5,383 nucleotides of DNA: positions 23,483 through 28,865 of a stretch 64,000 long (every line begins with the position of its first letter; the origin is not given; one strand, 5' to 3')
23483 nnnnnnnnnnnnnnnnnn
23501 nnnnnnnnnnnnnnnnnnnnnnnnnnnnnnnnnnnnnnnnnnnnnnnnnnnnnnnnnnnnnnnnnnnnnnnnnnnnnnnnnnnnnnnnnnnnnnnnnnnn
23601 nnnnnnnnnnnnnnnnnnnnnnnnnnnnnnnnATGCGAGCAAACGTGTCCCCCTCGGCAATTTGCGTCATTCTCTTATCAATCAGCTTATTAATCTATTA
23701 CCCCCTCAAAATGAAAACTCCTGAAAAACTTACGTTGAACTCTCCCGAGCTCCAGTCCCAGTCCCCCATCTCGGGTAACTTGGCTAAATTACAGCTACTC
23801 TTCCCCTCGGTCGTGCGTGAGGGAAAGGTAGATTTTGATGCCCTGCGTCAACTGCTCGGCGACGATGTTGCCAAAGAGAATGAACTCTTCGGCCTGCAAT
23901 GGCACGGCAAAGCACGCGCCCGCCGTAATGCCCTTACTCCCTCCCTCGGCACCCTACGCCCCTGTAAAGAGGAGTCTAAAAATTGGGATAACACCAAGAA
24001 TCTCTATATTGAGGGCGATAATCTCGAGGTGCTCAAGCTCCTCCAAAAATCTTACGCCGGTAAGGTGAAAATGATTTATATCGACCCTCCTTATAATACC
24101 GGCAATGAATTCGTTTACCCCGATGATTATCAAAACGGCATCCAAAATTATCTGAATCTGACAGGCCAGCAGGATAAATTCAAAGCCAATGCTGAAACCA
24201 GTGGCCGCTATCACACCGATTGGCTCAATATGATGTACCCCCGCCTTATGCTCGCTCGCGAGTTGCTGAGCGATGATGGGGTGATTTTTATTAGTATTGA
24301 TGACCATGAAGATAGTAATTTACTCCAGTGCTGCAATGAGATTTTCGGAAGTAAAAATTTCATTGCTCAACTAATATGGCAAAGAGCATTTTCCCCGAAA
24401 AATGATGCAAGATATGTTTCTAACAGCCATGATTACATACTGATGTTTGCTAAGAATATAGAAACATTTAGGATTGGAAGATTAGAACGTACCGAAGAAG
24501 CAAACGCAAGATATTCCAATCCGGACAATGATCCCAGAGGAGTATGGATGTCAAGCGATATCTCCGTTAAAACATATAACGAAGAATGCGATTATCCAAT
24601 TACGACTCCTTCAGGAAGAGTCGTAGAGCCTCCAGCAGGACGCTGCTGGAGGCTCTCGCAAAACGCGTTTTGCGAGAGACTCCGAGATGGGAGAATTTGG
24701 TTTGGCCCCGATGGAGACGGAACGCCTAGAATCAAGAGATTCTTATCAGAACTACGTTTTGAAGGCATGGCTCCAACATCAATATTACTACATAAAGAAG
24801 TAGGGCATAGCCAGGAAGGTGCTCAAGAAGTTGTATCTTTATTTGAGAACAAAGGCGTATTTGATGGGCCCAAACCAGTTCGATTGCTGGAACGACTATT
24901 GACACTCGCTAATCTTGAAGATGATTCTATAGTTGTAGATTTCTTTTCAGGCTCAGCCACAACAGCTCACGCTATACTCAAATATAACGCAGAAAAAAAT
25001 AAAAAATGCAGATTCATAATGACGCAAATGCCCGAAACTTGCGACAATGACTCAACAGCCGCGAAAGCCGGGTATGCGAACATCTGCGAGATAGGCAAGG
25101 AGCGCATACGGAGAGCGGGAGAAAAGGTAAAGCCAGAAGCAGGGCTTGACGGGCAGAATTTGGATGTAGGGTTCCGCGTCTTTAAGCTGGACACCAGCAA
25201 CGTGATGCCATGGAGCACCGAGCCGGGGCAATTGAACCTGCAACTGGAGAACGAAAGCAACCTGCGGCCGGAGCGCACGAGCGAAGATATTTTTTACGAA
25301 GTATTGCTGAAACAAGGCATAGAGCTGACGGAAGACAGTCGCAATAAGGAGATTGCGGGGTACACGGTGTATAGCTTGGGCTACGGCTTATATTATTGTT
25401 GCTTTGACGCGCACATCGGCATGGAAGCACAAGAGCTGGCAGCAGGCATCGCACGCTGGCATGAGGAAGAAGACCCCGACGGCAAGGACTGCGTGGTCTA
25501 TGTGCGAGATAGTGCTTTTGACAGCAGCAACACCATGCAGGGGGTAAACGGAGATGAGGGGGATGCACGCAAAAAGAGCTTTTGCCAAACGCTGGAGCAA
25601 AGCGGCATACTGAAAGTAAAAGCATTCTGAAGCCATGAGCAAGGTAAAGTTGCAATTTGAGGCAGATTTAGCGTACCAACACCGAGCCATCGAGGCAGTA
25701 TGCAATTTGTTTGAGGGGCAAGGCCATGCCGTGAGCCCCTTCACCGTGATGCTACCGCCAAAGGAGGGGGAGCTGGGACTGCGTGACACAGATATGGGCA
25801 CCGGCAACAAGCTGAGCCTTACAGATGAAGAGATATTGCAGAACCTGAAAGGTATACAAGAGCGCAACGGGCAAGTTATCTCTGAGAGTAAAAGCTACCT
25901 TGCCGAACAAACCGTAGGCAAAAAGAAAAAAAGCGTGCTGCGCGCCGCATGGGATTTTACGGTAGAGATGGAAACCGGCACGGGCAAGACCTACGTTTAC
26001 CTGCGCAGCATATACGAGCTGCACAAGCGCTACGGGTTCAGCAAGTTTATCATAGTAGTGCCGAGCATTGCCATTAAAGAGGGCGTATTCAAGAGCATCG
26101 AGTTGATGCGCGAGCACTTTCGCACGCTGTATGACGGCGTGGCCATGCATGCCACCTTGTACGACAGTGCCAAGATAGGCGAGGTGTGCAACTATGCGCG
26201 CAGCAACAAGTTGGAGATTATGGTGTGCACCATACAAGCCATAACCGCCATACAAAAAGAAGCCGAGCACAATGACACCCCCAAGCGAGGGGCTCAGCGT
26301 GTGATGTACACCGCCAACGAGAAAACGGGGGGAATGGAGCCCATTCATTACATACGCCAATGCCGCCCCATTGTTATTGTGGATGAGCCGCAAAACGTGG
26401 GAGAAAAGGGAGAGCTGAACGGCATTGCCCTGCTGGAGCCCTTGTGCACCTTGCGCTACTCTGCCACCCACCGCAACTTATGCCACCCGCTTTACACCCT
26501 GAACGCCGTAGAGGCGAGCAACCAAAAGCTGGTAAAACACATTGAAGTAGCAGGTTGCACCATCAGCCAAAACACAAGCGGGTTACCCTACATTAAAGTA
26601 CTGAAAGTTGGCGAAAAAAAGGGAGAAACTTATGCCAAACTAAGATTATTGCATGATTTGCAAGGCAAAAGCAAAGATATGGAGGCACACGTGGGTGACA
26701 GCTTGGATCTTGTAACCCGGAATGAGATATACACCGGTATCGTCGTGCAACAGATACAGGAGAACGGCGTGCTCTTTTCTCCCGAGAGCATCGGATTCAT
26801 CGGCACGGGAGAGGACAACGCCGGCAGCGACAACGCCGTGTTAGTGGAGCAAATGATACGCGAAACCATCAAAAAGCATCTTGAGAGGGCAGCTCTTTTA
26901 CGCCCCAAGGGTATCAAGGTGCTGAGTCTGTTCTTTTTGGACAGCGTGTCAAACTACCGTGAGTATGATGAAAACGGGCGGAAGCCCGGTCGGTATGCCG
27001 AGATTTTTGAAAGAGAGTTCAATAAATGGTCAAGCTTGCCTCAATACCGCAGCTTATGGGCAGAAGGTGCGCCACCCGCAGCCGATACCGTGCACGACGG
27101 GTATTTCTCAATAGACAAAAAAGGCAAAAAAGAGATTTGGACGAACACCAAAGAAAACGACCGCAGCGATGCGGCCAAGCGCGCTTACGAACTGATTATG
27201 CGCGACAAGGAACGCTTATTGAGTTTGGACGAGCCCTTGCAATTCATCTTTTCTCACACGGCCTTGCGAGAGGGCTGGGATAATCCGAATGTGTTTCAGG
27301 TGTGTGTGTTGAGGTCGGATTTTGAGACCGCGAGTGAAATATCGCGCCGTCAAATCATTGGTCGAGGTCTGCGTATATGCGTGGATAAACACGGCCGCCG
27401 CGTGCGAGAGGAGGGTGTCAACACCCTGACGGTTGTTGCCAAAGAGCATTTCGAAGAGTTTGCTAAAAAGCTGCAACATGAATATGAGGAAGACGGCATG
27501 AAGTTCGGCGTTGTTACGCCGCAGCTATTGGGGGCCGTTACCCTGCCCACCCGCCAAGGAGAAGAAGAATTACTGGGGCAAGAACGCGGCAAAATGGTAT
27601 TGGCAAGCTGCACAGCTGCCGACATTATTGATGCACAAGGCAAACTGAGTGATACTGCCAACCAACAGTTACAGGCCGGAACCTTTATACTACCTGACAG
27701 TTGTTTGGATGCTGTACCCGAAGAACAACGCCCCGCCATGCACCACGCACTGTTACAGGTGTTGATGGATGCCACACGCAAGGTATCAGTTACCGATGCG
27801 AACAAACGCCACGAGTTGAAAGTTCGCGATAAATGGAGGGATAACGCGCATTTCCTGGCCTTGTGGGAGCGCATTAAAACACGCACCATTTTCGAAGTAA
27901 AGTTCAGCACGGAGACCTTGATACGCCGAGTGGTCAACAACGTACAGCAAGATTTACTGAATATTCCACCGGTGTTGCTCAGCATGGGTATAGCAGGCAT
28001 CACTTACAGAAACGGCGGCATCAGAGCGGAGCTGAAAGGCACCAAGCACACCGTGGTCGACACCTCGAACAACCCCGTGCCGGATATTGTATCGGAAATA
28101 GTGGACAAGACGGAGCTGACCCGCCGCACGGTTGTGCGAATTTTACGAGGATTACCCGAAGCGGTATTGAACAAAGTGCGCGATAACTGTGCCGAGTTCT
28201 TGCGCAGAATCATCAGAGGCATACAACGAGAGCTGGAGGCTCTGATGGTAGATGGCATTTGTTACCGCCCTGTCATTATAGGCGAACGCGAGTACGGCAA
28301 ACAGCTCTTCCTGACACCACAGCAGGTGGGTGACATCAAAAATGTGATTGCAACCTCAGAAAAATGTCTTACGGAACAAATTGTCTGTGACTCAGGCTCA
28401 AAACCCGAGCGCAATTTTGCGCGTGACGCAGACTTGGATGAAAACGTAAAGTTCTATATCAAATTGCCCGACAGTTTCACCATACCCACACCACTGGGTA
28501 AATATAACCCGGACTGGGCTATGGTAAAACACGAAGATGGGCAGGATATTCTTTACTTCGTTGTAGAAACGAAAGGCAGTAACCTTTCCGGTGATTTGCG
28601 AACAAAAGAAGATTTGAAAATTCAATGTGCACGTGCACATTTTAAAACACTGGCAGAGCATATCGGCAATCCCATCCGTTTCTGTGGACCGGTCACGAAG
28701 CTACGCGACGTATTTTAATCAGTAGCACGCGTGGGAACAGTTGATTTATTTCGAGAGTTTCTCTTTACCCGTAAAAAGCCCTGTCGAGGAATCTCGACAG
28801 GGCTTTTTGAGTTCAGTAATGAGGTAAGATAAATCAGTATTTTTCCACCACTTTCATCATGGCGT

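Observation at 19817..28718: Four-gene, translationally coupled SNF2 helicase / 243-aa unknown / Type III Mod / Type III Res cassette: an extended, two-motor restriction system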

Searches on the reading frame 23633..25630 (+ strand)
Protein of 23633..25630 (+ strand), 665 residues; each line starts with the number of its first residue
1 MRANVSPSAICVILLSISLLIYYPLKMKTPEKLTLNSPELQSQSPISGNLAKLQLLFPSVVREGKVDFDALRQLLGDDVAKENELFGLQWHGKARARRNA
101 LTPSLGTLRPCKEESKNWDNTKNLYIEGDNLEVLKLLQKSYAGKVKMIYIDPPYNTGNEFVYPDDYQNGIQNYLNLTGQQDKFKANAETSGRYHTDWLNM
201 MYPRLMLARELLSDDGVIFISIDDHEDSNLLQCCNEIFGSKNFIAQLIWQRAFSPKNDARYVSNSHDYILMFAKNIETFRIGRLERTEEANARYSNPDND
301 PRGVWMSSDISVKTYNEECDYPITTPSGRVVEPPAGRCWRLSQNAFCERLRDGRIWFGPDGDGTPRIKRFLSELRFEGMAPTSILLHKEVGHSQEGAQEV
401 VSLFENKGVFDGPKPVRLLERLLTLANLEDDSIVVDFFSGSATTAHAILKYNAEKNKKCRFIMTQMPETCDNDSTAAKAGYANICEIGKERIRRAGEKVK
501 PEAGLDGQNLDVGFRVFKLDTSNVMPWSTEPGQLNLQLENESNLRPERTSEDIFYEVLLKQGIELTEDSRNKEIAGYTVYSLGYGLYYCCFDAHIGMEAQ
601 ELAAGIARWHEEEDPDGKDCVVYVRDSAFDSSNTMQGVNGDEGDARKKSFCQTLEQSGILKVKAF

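Call 3: search_protein_families(library=pfam, proteins=[window:23633-25630:+], max_evalue=0.01)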
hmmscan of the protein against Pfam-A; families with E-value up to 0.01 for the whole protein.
window:23633-25630:+ (665 aa): 1 family
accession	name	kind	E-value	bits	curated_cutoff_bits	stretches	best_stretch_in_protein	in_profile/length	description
PF01555.25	N6_N4_Mtase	-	3.6e-34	119.1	26.7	1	145-461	1-206/221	DNA methylase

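Call 4: search_protein_families(library=padloc, proteins=[window:23633-25630:+], max_evalue=0.01)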
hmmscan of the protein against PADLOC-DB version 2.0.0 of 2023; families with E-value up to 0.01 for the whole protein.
window:23633-25630:+ (665 aa): 32 families (the best 25 are shown)
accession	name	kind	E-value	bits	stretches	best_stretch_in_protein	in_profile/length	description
PDLC03634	MTase_III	-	3.7e-207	688.1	1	36-634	3-602/621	Type III methyltransferase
PDLC03637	MTase_III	-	6e-162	537.9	1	44-521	45-506/513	Type III methyltransferase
PDLC03641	MTase_III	-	9.2e-110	366.1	1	60-523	39-501/657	Type III methyltransferase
PDLC03644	MTase_III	-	4.9e-102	340.4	1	88-472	4-387/542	Type III methyltransferase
PDLC03636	MTase_III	-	9.5e-65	217.4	1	116-470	40-397/575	Type III methyltransferase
PDLC03640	MTase_III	-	5.8e-63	211.3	2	120-274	41-198/654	Type III methyltransferase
PDLC03642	MTase_III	-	3.8e-58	195.5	1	115-467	75-398/528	Type III methyltransferase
PDLC03639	MTase_III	-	2.7e-42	143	2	120-340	85-286/639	Type III methyltransferase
PDLC03643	MTase_III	-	7.3e-40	135.5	1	201-469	1-269/465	Type III methyltransferase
PDLC03635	MTase_III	-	7.5e-38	128.7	2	118-283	214-357/708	Type III methyltransferase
PDLC03354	MTase_II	-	7.8e-34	115.4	1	52-448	24-358/425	Type II methyltransferase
PDLC03638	MTase_III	-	1.1e-31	108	1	124-447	382-652/816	Type III methyltransferase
PDLC03278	MTase_II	-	1.3e-28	98.5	2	193-276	42-123/390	Type II methyltransferase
PDLC03646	MTase_III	-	1.8e-26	90.3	2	119-273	468-595/1057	Type III methyltransferase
PDLC03300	MTase_II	-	1.6e-23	81.3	2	120-286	9-176/302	Type II methyltransferase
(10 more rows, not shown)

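Call 5: search_protein_families(library=ncbifam, proteins=[window:23633-25630:+], max_evalue=0.01)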
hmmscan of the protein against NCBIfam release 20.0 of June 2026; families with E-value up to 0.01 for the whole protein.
window:23633-25630:+ (665 aa): 2 families
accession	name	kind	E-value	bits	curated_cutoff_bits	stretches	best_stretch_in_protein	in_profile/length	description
NF008572.0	PRK11524.1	equivalog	1.7e-08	33.9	292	1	114-161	6-50/294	adenine-specific DNA-methyltransferase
NF050803.1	DnaMtaseCcrMCaul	equivalog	7.9e-06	25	830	0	124-275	5-141/350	adenine-specific DNA-methyltransferase CcrM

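Call 102: search_solved_structures(query=window:23711-25627:+, max_evalue=0.00001)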
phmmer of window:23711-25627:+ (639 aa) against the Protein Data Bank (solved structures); distinct sequences matched with E-value up to 0.00001: 3.
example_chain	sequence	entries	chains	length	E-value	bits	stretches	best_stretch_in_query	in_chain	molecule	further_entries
6k0w_B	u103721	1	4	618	3.1e-77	263.5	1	29-495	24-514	Adenine specific DNA methyltransferase (Mod)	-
4zcf_A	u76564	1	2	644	1.6e-57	198.3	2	21-252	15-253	Restriction endonuclease EcoP15I, modification subunit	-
7dsu_A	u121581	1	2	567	6.9e-24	87.3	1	89-247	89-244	Mbo45V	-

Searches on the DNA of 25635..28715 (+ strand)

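Call 110: search_dna_similar(query=L176:7757-18200:+, collection=ecoli_genomes, mode=near, max_rows=60)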
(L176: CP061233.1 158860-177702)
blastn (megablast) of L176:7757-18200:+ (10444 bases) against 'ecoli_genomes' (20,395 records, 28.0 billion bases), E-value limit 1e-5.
Records with a match: 4708; places in all: 4708; records where one place covers at least 80% of the query: 2.
Genomes with a match: 4706 of 5426; with a place that covers at least 80% of the query: 2. Places per genome that has any: lowest 1, median 1, highest 2. On chromosomes: 4706 places; on plasmids: 2.
Best place of each record, by identity: >=99% 1009; 95-99% 3160; 90-95% 536; 80-90% 3.
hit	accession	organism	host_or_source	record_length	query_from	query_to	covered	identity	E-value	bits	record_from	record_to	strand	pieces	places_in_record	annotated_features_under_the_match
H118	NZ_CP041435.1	Escherichia coli strain STEC309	patient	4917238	1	10444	100%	99.8%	0e+0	19206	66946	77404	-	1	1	DEAD/DEAH box helicase family protein | SNF2-related protein | DUF262 and DUF1524 domain-containing protein | site-specific DNA-methyltransferase | helix-turn-helix domain-containing protein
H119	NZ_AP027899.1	Escherichia coli strain 2018-10-2CC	Homo sapiens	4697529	1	10444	100%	99.8%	0e+0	19206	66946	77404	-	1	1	DEAD/DEAH box helicase family protein | SNF2-related protein | DUF262 and DUF1524 domain-containing protein | site-specific DNA-methyltransferase | helix-turn-helix domain-containing protein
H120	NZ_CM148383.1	Escherichia coli strain PK-F-10132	Gallus gallus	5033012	10223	10444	2%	88.5%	1e-66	267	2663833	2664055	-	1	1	none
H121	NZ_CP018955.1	Escherichia coli strain Ecol_316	Homo sapiens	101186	1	194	2%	86.6%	4e-51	215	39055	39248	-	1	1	helix-turn-helix domain-containing protein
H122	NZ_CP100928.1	Escherichia coli strain ET729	sediment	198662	1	194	2%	86.6%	4e-51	215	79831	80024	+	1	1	helix-turn-helix transcriptional regulator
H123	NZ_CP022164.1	Escherichia coli strain M160133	Homo sapiens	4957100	10346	10444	1%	99.0%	6e-40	178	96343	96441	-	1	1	none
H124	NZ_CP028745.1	Escherichia coli strain A30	Papio cynocephalus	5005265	10346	10444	1%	99.0%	6e-40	178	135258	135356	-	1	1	none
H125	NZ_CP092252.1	Escherichia coli strain ISHS7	Felix catus domesticus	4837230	10346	10444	1%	99.0%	6e-40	178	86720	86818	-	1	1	none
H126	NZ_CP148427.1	Escherichia coli strain Z1323CEC0013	Chicken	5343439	10346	10444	1%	99.0%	6e-40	178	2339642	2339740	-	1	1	none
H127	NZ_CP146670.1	Escherichia coli strain MS 21-1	Homo sapiens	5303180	10346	10444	1%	99.0%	6e-40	178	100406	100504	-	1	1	none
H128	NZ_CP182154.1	Escherichia coli strain CUWW11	wastewater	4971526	10346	10444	1%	99.0%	6e-40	178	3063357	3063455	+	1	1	none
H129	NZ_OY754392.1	Escherichia coli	-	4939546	10346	10444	1%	99.0%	6e-40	178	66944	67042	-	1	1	none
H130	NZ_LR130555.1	Escherichia coli strain MS14385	Homo sapiens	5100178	10346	10444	1%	99.0%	6e-40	178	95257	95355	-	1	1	none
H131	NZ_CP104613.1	Escherichia coli strain AHM8C212RI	chicken feces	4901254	10346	10444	1%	98.0%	3e-38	172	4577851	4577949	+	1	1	none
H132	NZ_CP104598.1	Escherichia coli strain AHM8C160RI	chicken feces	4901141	10346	10444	1%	98.0%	3e-38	172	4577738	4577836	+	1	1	none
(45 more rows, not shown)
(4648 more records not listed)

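Call 113: search_dna_similar(query=L176:8001-10843:+, collection=ecoli_genomes, mode=distant, max_evalue=0.000001, max_rows=60)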
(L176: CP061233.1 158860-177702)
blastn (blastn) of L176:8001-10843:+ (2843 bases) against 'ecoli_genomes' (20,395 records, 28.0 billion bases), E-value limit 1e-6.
Records with a match: 253; places in all: 258; records where one place covers at least 80% of the query: 2.
Genomes with a match: 253 of 5426; with a place that covers at least 80% of the query: 2. Places per genome that has any: lowest 1, median 1, highest 2. On chromosomes: 256 places; on plasmids: 2.
Best place of each record, by identity: >=99% 2; 60-80% 251.
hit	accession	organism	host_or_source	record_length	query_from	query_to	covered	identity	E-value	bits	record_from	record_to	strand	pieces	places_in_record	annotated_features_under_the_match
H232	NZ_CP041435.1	Escherichia coli strain STEC309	patient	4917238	1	2843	100%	99.8%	0e+0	5084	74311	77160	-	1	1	SNF2-related protein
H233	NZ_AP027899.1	Escherichia coli strain 2018-10-2CC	Homo sapiens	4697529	1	2843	100%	99.8%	0e+0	5084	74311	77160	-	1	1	SNF2-related protein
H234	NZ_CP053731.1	Escherichia coli strain CP55_Sichuan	pig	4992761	106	1804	22%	68.7%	3e-31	244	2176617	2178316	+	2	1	SNF2-related protein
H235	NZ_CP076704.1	Escherichia coli O8:H28 strain BMH-17-0027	flour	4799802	106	1804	22%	68.7%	3e-31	244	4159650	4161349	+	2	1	SNF2-related protein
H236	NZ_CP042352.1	Escherichia coli strain RM9513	crow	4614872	106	1804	22%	68.7%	3e-31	244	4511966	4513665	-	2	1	SNF2-related protein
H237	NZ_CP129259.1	Escherichia coli strain STEC1587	Homo sapiens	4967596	106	1804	22%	68.7%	3e-31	244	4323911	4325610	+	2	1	SNF2-related protein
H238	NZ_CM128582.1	Escherichia coli strain 600029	Homo sapiens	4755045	106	1804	22%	68.7%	3e-31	244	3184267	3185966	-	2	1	SNF2-related protein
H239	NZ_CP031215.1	Escherichia coli strain Es_ST80_L1_NDM_10_2017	Homo sapiens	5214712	104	1804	20%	69.5%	9e-26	234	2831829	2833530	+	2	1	SNF2-related protein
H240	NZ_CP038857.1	Escherichia coli strain PigCaeca_2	pig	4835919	104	1804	20%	69.9%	9e-26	237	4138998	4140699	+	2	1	SNF2-related protein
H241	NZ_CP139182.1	Escherichia coli strain JX21CE35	chicken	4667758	104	1804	20%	69.7%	9e-26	233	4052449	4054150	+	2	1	SNF2-related protein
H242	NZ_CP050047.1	Escherichia coli strain 90-1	broiler chicken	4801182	1260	1789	19%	68.5%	6e-47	200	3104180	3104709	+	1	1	SNF2-related protein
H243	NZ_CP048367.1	Escherichia coli strain 164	environment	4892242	1260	1789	19%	68.5%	6e-47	200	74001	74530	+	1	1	SNF2-related protein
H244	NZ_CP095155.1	Escherichia coli strain Iso00041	Homo sapiens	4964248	1260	1789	19%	68.5%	6e-47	200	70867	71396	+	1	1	SNF2-related protein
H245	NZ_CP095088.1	Escherichia coli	Homo sapiens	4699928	1260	1789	19%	68.5%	6e-47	200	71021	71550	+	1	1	SNF2-related protein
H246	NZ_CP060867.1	Escherichia coli strain EC29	Homo sapiens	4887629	1260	1789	19%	68.5%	6e-47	200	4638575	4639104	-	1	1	SNF2-related protein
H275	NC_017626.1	Escherichia coli 042 strain 042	-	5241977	89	1735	14%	72.7%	7e-34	226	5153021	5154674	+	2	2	SNF2-related protein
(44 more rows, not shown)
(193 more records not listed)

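Call 114: get_annotated_region(hit=H275, flank=7000)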
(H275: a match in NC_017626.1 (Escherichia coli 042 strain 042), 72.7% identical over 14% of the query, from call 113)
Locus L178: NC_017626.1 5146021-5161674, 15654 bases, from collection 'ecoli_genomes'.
description: Escherichia coli 042, complete sequence
organism: Escherichia coli 042 strain 042 (NCBI taxid 216592)
replicon: chromosome; assembly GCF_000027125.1
host: -; source: -; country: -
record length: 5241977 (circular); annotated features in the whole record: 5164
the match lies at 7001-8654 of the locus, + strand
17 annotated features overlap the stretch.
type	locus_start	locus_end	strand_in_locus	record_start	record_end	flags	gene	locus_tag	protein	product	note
CDS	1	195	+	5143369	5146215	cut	-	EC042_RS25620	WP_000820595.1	Ag43/Cah family autotransporter adhesin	-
CDS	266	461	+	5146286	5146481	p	-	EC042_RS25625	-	DUF905 family protein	frameshifted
CDS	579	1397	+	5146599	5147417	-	-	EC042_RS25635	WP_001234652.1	DUF932 domain-containing protein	-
CDS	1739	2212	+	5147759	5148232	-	-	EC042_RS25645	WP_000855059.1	antirestriction protein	-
CDS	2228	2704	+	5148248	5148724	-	-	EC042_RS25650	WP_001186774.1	JAB domain-containing protein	-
CDS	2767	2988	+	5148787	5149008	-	-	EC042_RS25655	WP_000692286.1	DUF987 domain-containing protein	-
CDS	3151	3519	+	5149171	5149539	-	-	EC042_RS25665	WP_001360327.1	type IV toxin-antitoxin system YeeU family antitoxin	-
CDS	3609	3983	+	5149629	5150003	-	-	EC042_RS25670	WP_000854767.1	TA system toxin CbtA family protein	-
CDS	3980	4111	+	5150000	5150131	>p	-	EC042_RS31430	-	DUF5983 family protein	incomplete; partial in the middle of a contig; missing C-terminus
CDS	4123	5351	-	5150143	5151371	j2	-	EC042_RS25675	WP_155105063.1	IS3 family transposase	programmed frameshift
CDS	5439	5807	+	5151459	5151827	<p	-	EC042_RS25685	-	DUF5983 family protein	incomplete; partial in the middle of a contig; missing N-terminus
CDS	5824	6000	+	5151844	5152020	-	-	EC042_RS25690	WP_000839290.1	DUF957 domain-containing protein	-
CDS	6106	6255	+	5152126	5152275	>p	-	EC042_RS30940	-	hypothetical protein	incomplete; partial in the middle of a contig; missing C-terminus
CDS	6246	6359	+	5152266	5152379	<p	-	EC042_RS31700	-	helix-turn-helix transcriptional regulator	incomplete; partial in the middle of a contig; missing N-terminus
CDS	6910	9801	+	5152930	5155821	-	-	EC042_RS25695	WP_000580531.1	SNF2-related protein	-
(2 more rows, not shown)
